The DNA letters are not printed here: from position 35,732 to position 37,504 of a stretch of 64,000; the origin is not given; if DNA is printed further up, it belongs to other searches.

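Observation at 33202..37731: Four-gene hydrogenase-related (Ehr-like) membrane complex: NiFe cysteines lost, Fe-S subunit intact, no ferredoxin-like subunit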

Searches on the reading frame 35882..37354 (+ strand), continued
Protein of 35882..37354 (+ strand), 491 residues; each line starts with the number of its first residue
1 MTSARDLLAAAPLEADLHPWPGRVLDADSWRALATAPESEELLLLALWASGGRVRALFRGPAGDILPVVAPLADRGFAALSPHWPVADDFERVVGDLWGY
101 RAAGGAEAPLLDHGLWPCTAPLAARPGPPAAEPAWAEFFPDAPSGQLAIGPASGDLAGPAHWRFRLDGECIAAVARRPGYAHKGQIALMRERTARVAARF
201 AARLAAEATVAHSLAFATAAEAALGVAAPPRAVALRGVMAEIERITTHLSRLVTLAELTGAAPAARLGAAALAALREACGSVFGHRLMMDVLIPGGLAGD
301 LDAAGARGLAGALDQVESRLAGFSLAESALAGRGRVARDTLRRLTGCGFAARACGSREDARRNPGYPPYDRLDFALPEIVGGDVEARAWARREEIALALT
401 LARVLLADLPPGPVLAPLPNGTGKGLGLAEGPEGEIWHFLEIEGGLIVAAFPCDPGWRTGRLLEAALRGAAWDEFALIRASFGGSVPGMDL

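Call 27: find_encoding_contigs(protein=P0006, flank=10000, max_places=2)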
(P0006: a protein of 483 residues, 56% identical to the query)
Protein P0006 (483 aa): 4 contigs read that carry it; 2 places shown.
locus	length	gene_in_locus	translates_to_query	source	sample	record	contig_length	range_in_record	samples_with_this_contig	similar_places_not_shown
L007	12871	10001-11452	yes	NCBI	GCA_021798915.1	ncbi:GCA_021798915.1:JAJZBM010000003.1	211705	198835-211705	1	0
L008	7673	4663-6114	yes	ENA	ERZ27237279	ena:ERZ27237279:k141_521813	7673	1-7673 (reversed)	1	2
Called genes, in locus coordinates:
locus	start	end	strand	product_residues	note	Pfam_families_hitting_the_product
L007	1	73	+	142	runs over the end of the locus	PF01878:EVE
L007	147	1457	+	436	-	PF00144:Beta-lactamase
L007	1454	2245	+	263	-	PF00378:ECH_1, PF16113:ECH_2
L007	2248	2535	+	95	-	PF07045:DUF1330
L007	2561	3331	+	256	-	PF00106:adh_short, PF08659:KR, PF23441:SDR (weak), PF13561:adh_short_C2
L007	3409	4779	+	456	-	PF07690:MFS_1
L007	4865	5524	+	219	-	PF01227:GTP_cyclohydroI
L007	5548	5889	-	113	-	PF14384:BrnA_antitoxin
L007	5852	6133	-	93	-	PF04365:BrnT_toxin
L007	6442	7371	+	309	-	PF09296:NUDIX-like, PF09297:Zn_ribbon_NUD (faint), PF00293:NUDIX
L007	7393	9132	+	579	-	-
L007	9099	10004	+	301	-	-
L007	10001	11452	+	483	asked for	PF00374:NiFeSe_Hases (weak), PF00346:Complex1_49kDa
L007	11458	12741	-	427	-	PF04966:OprB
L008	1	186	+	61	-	?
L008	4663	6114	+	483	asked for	PF00374:NiFeSe_Hases (weak), PF00346:Complex1_49kDa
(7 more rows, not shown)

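Call 28: find_encoding_contigs(protein=P0001, flank=10000, max_places=3)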
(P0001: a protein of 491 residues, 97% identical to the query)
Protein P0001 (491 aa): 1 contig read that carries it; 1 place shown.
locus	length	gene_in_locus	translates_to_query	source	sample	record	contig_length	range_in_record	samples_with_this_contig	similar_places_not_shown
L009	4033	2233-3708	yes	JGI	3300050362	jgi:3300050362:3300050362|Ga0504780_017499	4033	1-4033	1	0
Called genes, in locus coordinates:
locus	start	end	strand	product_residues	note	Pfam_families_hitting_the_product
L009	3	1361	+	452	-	PF00361:Proton_antipo_M (weak)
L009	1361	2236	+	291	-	-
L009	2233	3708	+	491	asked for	PF00346:Complex1_49kDa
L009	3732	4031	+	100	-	?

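Call 29: find_encoding_contigs(protein=P0003, flank=10000, max_places=2)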
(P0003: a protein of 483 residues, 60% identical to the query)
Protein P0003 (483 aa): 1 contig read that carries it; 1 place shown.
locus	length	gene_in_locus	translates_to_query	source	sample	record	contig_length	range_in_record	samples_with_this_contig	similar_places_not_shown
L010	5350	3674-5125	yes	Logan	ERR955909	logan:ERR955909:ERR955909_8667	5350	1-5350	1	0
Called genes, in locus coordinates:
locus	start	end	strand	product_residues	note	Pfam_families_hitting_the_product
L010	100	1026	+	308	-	PF09296:NUDIX-like, PF09297:Zn_ribbon_NUD (weak), PF00293:NUDIX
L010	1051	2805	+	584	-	-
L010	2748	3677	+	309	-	-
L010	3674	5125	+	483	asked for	PF00374:NiFeSe_Hases (weak), PF00346:Complex1_49kDa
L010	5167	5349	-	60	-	?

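Call 36: find_related_loci(query=A1, collection=genome_contigs, flank=10000)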
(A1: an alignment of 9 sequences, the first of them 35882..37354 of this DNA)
Query A1 (491 aa) in genome_contigs; peptide patterns used: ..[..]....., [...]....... (x = any residue, [..] = any of these).
599 stretches matched a pattern (row limit reached: there are more); 573 encode a relative of the query (tblastn E <= 1e-3); the best 80 are kept; 80 distinct loci.
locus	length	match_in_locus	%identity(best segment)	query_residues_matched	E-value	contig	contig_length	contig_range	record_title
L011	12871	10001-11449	56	1-491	2e-101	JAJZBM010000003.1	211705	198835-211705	MAG: Proteobacteria bacterium isolate HSP2.bin39 NODE_12_length_211705_cov_12.191523, whole genome shotgun sequence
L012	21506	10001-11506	44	1-491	3e-101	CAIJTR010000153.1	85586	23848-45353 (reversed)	MAG: uncultured Rhodospirillales bacterium isolate T7-5_bin-324 genome assembly, contig: bin-324:153/211, whole genome s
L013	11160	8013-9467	45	19-491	2e-99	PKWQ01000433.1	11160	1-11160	MAG: Acetobacteraceae bacterium isolate palsa_911 73.20120500_P28.34_contig_17209, whole genome shotgun sequence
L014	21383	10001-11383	45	44-491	5e-94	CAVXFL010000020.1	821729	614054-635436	MAG: uncultured Alphaproteobacteria bacterium isolate MFD02416.bin.1.379 genome assembly, contig: contig_3993, whole gen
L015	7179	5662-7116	42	19-491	1e-92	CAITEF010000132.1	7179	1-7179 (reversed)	MAG: uncultured Rhodospirillales bacterium isolate AlinenLipids_bin-0429 genome assembly, contig: bin-0429:132/697, whol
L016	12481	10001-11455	43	19-491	4e-92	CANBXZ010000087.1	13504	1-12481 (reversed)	MAG: Acetobacteraceae bacterium isolate JR-MC-C-240519-128 genome assembly, contig: JR-MC-C-240519-C4399, whole genome s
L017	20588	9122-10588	44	19-491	1e-91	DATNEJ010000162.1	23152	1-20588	MAG TPA_asm: Acetobacteraceae bacterium isolate SMAG_U11265 k141_3791988, whole genome shotgun sequence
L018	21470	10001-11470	44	14-491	4e-91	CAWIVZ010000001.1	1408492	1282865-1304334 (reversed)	MAG: uncultured Alphaproteobacteria bacterium isolate MFD01872.bin.2.226 genome assembly, contig: contig_101198, whole g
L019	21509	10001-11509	43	1-491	5e-91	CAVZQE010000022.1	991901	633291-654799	MAG: uncultured Alphaproteobacteria bacterium isolate MFD09603.bin.2.247 genome assembly, contig: contig_775, whole geno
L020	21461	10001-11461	43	14-491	3e-91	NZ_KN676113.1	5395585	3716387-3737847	Belnapia sp. F-4-1 Scaffold1, whole genome shotgun sequence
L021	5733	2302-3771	44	14-491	7e-91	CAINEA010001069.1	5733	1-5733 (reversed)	MAG: uncultured Acetobacteraceae bacterium isolate KR_bin-3349 genome assembly, contig: bin-3349:1069/1081, whole genome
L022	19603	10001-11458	41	19-491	1e-90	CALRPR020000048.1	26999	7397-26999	MAG: Bosea thiooxidans isolate JJ-JE126-44-7-m2-bin31 genome assembly, contig: JJ-R2B1-111-C156, whole genome shotgun se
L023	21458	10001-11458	41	19-491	1e-90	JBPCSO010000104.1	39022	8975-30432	MAG: Roseomonas sp. S1Ck117_926770_flag_0_multi_10.9693_len_39022, whole genome shotgun sequence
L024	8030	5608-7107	40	1-491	3e-90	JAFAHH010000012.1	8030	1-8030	MAG: Acetobacteraceae bacterium isolate CP_BE_BS_16 BE_BS_k147_5781914, whole genome shotgun sequence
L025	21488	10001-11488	42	1-491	1e-89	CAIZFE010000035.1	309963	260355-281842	MAG: uncultured Rhodopila sp. isolate AlinenLipids_bin-6082 genome assembly, contig: bin-6082:035/115, whole genome shot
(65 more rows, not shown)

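Call 57: search_solved_structures(query=A3, max_evalue=0.001, show_alignments=1)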
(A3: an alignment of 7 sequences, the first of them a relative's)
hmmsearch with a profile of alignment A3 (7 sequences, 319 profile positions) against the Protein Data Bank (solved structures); distinct sequences matched with E-value up to 0.001: 13.
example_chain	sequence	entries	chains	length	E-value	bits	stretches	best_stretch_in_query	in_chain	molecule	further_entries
7z0s_D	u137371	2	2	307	2.9e-53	184.5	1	5-308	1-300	Formate hydrogenlyase subunit 4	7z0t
6cfw_M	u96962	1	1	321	1.8e-30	109.6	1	5-303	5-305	Mbh13 NADH dehydrogenase subunit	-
7a23_H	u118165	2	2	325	3.9e-15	59.2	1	15-246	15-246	Nad1m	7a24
7aqq_H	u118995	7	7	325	7.7e-15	58.2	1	15-246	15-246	NADH-ubiquinone oxidoreductase chain 1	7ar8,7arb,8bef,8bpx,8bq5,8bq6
7ar7_H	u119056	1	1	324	1e-14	57.9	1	15-246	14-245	NADH-ubiquinone oxidoreductase chain 1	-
8e73_1M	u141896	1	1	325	1e-13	54.6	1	15-237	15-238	Nad1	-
6x89_1M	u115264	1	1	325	1.7e-13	53.8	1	15-208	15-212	NU1M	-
6u8y_M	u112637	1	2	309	9.7e-13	51.3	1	19-286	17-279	NADH dehydrogenase subunit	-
9grx_A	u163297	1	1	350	2.6e-12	49.9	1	14-245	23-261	NAD(P)H-quinone oxidoreductase subunit 1, chloroplastic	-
6hum_A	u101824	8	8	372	1.3e-11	47.6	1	14-247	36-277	NAD(P)H-quinone oxidoreductase subunit 1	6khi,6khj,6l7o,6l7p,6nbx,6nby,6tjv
6nbq_A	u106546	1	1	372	1.7e-11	47.3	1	14-247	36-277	NdhA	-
7wff_A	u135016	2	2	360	2.1e-10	43.7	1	24-246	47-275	NAD(P)H-quinone oxidoreductase subunit 1, chloroplastic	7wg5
7nyh_H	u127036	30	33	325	3.2e-07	33.2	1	7-247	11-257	NADH-quinone oxidoreductase subunit H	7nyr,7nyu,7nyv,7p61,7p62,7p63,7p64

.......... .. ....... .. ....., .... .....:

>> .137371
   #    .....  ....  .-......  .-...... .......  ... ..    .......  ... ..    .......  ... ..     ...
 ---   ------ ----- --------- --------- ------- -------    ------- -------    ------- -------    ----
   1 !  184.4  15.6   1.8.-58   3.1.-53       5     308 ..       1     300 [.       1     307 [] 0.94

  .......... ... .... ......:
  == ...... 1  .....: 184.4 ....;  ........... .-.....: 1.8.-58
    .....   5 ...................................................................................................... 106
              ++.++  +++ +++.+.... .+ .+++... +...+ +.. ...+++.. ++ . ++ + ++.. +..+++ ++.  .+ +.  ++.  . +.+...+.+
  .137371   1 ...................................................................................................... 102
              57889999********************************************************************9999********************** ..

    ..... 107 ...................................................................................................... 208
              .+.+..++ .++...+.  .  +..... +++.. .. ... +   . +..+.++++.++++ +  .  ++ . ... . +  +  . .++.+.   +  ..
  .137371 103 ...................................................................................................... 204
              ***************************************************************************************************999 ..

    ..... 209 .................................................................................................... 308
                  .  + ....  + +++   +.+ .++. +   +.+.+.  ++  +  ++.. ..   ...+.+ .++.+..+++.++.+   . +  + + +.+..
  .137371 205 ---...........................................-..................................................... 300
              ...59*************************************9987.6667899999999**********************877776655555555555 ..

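Call 64: find_encoding_contigs(protein=P0031, flank=10000, max_places=1)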
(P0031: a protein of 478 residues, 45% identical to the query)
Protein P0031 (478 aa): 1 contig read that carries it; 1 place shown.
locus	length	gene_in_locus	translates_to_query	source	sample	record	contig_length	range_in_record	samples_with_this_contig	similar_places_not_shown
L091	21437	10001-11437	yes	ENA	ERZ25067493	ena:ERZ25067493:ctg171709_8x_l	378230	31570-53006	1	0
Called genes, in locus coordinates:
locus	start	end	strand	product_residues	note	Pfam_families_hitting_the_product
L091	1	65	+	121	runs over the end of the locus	-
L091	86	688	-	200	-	PF02545:Maf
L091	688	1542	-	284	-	PF03618:Kinase-PPPase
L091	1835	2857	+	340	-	PF01208:URO-D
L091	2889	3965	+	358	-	PF00762:Ferrochelatase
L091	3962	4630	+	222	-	PF00702:Hydrolase, PF13344:Hydrolase_6 (faint), PF13419:HAD_2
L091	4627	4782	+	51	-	-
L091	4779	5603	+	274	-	PF00248:Aldo_ket_red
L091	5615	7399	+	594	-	PF00361:Proton_antipo_M (weak)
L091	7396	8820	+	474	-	PF00146:NADHdh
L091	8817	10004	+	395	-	-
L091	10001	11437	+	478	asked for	PF00374:NiFeSe_Hases (weak), PF00346:Complex1_49kDa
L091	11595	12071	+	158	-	PF01058:Oxidored_q6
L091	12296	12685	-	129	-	PF07370:DUF1489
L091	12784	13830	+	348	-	PF00497:SBP_bac_3, PF09084:NMT1 (faint)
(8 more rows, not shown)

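Call 65: find_encoding_contigs(protein=P0038, flank=10000, max_places=1)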
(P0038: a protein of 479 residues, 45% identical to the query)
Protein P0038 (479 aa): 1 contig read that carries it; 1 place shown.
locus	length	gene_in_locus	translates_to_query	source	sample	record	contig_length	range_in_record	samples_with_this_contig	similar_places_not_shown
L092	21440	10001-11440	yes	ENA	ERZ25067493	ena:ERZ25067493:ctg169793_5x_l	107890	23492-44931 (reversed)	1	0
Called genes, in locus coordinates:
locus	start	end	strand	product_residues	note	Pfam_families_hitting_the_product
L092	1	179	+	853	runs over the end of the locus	PF08446:PAS_2, PF01590:GAF, PF00360:PHY, PF07536:HWE_HK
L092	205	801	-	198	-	PF02545:Maf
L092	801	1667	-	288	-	PF03618:Kinase-PPPase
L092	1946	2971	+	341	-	PF01208:URO-D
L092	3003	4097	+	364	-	PF00762:Ferrochelatase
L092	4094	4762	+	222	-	PF00702:Hydrolase, PF13344:Hydrolase_6 (faint), PF13419:HAD_2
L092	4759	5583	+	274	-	PF00248:Aldo_ket_red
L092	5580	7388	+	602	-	PF00361:Proton_antipo_M (weak)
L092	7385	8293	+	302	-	-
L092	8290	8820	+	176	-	-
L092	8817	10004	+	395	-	-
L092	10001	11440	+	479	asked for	PF00374:NiFeSe_Hases (faint), PF00346:Complex1_49kDa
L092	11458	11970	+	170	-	PF01058:Oxidored_q6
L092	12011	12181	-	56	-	-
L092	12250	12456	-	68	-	PF13467:RHH_4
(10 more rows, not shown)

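Call 77: find_homologous_proteins(query=L005:2435-4426:-, max_evalue=1e-30)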
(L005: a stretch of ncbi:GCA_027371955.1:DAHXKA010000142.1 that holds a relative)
Query L005:2435-4426:- (663 aa): 8000 proteins with E <= 1e-30 among 8000 candidates; the best 120 are listed.
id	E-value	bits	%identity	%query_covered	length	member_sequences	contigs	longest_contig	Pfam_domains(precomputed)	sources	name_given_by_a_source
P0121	0.0e+0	1405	100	100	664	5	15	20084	PF00361.26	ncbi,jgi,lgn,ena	jgi:formate hydrogenlyase subunit 3/multisubunit Na+/H+ antiporter MnhD subunit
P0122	0.0e+0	1062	76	100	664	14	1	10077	PF00361.26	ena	-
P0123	0.0e+0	1055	77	95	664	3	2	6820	PF00361.26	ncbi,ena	-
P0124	0.0e+0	1026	74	100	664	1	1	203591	PF00361.26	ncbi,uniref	ncbi:MAG: hydrogenase 4 subunit B [Acidibrevibacterium sp.]|uniref:hydrogenase 4 subunit B n=1 Tax=A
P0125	0.0e+0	1017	73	100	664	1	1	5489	PF00361.26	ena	-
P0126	9.2e-284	961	72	96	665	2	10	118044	PF00361.26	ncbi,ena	-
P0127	4.0e-279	946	69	100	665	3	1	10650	PF00361.26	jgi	jgi:hydrogenase-4 component B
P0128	1.2e-277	941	68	100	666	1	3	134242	PF00361.26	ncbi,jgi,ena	jgi:formate hydrogenlyase subunit 3/multisubunit Na+/H+ antiporter MnhD subunit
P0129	6.1e-277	939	68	100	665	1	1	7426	PF00361.26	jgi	jgi:hydrogenase-4 component B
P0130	5.6e-276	935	70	92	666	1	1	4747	PF00361.26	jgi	jgi:hydrogenase-4 component B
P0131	1.2e-275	934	68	100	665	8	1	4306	PF00361.26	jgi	jgi:formate hydrogenlyase subunit 3/multisubunit Na+/H+ antiporter MnhD subunit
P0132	1.7e-274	930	68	100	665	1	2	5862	PF00361.26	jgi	jgi:hydrogenase-4 component B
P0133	1.9e-273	927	65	100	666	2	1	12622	PF00361.26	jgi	jgi:hydrogenase-4 component B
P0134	3.3e-273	926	72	92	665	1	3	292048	PF00361.26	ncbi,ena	-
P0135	3.7e-273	926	66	100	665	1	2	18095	PF00361.26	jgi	jgi:formate hydrogenlyase subunit 3/multisubunit Na+/H+ antiporter MnhD subunit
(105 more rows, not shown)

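Call 81: predict_structure(alignment_id=A4)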
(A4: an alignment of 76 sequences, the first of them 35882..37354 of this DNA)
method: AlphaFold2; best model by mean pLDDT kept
length: 491 residues; sequences in the alignment: 76
mean_pLDDT: 92.1   pTM: 0.94
mean pLDDT of the five models: 92.1, 91.1, 91.0, 91.0, 90.3
residues with pLDDT >= 90: 375; 70-90: 94; 50-70: 21; < 50: 1
segments of 3 or more residues with pLDDT < 50: none
pLDDT, mean of each block of 10 residues (from residue 1): 90 97 97 84 93 95 94 92 93 94 91 84 90 75 77 71 93 89 87 97 90 98 98 98 97 96 97 97 94 98 97 97 95 93 84 91 95 91 96 97 98 98 98 95 98 90 94 95 67 57
secondary structure, 60 per line:
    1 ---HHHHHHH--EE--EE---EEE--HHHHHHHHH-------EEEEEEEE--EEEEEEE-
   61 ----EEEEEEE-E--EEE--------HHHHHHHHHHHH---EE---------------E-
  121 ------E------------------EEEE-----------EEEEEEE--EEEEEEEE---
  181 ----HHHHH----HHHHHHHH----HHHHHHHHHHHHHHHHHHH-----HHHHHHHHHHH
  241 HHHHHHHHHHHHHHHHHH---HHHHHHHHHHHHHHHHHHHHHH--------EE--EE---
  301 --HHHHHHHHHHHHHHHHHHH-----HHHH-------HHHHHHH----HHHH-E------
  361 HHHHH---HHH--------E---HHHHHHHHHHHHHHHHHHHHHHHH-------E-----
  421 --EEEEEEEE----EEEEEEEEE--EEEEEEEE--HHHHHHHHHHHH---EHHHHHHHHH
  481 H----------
elements in order: H4-10 E22-24 H27-35 E43-50 E53-59 E65-71 E76-78 H87-98 E146-149 E161-167 E170-177 H185-189 H194-201 H206-224 H230-258 H262-283 H303-321 H327-330 H338-344 H349-352 H361-365 H384-407 E423-430 E435-443 E446-453 H456-467 H472-481
